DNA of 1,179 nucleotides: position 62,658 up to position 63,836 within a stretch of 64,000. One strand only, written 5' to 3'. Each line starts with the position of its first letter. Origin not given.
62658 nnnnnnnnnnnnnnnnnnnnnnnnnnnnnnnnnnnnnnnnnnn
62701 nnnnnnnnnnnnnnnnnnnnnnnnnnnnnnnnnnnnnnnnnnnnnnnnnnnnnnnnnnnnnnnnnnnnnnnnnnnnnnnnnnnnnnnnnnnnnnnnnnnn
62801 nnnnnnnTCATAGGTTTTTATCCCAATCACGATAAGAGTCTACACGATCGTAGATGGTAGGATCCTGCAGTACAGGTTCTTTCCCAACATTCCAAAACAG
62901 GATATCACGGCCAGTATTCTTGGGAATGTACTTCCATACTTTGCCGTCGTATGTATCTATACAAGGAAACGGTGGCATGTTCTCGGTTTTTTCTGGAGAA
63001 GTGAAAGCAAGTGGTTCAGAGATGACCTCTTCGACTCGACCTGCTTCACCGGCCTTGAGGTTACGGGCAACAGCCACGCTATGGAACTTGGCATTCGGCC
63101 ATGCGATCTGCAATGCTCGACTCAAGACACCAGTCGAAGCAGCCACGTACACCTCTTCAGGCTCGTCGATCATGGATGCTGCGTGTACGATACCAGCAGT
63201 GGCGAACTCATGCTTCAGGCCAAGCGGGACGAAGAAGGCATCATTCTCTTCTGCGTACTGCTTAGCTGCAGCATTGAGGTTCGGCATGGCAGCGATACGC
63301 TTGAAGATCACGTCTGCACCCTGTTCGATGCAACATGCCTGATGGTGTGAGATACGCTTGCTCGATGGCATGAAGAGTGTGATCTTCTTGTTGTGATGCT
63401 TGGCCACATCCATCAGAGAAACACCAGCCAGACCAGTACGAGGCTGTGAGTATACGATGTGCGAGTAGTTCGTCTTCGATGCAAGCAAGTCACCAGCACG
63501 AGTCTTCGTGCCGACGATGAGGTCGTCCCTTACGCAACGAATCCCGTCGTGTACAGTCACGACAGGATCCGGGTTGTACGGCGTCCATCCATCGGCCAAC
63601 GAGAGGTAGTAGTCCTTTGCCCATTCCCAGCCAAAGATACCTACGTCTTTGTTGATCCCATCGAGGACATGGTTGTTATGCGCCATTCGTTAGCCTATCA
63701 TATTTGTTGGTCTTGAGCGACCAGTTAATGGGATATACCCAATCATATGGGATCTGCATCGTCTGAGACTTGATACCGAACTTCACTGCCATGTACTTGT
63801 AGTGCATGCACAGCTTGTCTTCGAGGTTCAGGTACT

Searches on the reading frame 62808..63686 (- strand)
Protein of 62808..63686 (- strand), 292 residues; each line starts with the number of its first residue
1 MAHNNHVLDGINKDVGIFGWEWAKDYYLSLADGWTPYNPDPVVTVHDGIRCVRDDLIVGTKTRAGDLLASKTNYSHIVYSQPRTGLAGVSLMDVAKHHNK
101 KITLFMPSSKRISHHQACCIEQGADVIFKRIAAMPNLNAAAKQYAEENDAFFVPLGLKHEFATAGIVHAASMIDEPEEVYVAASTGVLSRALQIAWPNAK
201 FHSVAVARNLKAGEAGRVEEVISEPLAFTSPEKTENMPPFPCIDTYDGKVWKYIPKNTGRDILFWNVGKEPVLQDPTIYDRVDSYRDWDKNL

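Call 73: find_encoding_contigs(protein=window:62808-63686:-, flank=10000, max_places=2)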
Protein window:62808-63686:- (292 aa): 3 contigs read that carry it; 2 places shown.
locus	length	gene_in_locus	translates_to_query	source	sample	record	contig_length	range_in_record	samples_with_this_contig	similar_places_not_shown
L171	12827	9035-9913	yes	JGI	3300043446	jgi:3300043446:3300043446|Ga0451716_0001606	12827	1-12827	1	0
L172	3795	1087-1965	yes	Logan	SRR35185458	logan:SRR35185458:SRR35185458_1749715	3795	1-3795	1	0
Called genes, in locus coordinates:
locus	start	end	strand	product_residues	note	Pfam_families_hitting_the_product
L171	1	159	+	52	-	?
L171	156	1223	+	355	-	PF00149:Metallophos, PF12850:Metallophos_2 (weak)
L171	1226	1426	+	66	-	-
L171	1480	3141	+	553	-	PF02463:SMC_N, PF13476:AAA_23, PF13555:AAA_29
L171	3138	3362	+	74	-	-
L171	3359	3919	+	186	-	PF01327:Pep_deformylase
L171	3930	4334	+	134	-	PF01503:PRA-PH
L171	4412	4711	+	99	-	-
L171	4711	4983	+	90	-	-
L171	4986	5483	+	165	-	-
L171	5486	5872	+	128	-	-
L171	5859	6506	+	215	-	PF00303:Thymidylat_synt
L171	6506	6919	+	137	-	-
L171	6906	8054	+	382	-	-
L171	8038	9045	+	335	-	-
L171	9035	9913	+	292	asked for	-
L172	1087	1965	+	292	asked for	-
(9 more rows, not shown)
